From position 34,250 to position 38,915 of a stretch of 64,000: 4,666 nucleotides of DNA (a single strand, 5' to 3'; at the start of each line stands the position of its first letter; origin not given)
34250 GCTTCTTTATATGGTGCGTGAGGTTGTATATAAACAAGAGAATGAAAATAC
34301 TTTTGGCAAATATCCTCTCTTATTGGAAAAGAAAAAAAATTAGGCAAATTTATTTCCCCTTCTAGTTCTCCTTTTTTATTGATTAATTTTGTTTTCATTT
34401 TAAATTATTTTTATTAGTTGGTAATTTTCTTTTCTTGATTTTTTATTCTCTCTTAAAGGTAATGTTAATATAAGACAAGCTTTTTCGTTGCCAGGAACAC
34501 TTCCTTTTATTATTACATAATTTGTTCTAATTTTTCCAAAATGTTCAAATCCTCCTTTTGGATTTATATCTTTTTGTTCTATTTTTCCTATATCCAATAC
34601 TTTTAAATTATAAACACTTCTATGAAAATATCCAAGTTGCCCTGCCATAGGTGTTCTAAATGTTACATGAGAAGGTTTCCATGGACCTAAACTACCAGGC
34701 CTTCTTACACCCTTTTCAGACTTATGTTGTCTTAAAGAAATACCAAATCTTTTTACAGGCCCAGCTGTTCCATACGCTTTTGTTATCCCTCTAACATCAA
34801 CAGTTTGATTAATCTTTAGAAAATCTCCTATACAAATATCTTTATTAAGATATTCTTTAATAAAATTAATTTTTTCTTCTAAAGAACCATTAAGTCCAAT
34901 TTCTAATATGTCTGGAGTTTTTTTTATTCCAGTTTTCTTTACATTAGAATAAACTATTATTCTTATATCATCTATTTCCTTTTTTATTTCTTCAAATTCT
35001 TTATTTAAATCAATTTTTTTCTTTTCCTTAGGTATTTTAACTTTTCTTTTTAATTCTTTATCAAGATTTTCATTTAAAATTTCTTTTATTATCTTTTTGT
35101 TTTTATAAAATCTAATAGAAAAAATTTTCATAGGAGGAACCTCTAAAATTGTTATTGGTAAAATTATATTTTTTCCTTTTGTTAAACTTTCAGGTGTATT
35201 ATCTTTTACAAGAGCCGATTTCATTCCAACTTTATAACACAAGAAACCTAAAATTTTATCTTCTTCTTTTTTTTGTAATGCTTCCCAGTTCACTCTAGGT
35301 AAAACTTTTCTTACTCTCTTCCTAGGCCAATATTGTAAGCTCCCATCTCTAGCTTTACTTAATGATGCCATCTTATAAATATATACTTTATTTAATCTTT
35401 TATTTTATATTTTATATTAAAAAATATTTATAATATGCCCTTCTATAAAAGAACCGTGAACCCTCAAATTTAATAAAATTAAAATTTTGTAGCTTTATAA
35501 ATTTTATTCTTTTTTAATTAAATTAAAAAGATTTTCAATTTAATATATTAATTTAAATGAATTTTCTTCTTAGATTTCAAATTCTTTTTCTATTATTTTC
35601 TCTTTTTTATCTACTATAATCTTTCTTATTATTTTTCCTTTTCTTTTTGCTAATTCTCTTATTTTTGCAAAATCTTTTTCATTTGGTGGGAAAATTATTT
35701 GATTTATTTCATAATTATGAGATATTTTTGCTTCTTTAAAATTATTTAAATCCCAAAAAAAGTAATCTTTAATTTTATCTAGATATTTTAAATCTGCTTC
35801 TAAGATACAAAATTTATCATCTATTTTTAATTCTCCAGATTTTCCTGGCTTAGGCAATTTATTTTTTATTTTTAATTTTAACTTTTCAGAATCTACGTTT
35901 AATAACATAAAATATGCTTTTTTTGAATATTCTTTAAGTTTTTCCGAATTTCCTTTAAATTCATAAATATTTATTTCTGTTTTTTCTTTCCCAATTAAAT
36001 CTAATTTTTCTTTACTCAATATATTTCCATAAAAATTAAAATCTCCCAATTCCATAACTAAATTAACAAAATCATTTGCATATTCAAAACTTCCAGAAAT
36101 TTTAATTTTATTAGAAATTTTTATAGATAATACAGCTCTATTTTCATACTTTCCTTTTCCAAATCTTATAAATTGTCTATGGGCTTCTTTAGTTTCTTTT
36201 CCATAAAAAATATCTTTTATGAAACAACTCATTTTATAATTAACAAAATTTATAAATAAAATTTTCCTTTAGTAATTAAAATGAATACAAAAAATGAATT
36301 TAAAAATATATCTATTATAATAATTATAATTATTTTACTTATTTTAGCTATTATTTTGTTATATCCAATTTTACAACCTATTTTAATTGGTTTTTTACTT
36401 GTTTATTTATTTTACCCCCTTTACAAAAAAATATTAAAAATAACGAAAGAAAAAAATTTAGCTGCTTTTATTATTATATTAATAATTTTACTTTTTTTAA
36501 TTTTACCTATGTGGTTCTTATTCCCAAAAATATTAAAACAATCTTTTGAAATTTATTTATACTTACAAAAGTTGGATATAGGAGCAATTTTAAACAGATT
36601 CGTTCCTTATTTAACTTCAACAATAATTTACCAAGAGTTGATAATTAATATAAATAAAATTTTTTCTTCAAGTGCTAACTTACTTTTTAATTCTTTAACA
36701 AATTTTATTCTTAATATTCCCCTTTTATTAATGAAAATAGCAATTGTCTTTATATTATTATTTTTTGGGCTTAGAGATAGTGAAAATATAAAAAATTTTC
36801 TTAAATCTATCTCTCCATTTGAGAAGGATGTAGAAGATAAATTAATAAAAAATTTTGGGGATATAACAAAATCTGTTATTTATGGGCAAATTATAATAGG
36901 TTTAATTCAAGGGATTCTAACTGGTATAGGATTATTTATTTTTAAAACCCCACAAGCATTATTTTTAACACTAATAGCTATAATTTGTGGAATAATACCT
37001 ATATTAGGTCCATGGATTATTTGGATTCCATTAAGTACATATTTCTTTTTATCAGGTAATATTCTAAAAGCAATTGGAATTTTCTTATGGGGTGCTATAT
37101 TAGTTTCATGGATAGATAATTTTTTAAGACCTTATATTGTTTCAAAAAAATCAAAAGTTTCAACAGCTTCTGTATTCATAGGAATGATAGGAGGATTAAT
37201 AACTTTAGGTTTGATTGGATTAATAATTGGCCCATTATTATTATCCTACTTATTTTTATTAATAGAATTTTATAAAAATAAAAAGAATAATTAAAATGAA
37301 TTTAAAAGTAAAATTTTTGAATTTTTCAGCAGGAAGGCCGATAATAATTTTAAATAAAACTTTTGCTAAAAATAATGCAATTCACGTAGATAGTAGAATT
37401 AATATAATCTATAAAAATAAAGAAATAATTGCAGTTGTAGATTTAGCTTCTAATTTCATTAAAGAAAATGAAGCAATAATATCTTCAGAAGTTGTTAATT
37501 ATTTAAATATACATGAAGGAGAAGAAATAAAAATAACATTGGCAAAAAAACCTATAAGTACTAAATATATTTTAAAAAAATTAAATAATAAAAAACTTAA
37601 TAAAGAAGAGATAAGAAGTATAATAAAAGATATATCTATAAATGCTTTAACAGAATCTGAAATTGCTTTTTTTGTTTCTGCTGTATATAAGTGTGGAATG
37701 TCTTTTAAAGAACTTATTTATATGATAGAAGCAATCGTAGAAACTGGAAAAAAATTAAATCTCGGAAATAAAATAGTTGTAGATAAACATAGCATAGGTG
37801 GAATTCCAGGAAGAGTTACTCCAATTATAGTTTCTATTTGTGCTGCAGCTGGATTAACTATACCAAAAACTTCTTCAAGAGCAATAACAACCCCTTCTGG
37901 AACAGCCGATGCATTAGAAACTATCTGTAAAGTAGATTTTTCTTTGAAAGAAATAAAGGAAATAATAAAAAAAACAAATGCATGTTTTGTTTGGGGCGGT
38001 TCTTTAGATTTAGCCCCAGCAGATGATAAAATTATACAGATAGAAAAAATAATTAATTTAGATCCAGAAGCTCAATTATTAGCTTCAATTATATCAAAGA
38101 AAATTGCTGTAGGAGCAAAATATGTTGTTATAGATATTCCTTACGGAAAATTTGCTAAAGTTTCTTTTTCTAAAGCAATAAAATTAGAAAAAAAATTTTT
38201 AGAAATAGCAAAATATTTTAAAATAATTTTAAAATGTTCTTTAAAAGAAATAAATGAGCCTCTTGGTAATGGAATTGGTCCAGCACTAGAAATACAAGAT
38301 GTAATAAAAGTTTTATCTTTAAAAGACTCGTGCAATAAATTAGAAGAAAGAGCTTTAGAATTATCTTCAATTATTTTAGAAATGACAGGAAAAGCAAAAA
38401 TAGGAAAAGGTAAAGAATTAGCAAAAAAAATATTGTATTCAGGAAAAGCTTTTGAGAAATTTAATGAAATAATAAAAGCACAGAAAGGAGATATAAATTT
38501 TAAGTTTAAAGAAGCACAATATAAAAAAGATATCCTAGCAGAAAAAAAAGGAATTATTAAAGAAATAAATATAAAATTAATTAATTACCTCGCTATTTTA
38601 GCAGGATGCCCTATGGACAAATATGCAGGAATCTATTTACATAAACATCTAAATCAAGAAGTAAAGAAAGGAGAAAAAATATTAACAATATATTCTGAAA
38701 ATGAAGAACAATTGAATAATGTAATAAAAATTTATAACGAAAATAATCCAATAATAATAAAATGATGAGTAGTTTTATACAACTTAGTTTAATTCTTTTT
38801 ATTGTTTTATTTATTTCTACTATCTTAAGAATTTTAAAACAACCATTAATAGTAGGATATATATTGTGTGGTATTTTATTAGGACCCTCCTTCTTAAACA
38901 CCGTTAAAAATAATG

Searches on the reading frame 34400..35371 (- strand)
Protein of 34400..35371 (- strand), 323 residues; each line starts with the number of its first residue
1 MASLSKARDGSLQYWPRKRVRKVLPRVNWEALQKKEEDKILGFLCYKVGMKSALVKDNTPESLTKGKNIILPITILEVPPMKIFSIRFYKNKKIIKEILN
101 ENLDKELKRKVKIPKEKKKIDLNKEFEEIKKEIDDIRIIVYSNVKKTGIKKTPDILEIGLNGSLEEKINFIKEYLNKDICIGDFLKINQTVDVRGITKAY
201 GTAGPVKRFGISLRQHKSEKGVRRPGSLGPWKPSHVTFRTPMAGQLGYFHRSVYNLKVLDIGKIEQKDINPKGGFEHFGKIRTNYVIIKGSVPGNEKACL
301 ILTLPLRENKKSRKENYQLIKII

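Call 70: search_protein_families(library=pfam, proteins=[window:34400-35371:-], max_evalue=0.0001)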
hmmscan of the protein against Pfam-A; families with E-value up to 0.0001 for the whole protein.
window:34400-35371:- (323 aa): 1 family
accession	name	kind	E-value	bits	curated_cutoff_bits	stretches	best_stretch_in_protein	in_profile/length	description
PF00297.29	Ribosomal_L3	-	8.4e-62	209.7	22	1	5-315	7-354/369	Ribosomal protein L3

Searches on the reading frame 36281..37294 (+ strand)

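Call 70: search_protein_families(library=pfam, proteins=[window:36281-37294:+], max_evalue=0.0001)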
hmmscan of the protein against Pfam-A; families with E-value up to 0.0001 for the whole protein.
window:36281-37294:+ (337 aa): 1 family
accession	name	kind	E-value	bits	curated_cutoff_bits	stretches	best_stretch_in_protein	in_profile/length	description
PF01594.21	AI-2E_transport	-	1.6e-44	152.9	34.3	1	12-330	2-325/327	AI-2E family transporter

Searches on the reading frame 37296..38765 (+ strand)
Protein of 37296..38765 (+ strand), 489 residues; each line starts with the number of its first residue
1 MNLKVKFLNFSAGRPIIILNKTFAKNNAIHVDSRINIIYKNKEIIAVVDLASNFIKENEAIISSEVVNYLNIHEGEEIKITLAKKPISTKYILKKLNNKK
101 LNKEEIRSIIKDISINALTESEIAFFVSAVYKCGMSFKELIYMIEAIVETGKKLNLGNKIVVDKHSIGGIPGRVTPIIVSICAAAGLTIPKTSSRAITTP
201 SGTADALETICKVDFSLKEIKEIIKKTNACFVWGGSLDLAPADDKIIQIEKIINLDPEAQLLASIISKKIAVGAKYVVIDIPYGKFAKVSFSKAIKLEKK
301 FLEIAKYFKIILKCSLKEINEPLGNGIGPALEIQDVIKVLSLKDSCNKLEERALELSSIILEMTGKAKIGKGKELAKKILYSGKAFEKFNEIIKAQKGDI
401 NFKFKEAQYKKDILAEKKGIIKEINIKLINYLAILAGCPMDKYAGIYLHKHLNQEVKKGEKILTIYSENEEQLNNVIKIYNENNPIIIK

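Call 38: search_protein_families(library=pfam, proteins=[window:37296-38765:+], max_evalue=0.001)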
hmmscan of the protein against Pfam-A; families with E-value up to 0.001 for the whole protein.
window:37296-38765:+ (489 aa): 3 families
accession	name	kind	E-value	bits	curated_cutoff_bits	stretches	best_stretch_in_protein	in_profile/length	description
PF07831.19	PYNP_C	-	1.6e-12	47.4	27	1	421-485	2-73/75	Pyrimidine nucleoside phosphorylase C-terminal domain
PF02885.22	Glycos_trans_3N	-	5.5e-10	39.3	26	1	90-151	2-63/63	Glycosyl transferase family, helical bundle domain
PF00591.27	Glycos_transf_3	-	1.8e-09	38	27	1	159-235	2-82/253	Glycosyl transferase family, a/b domain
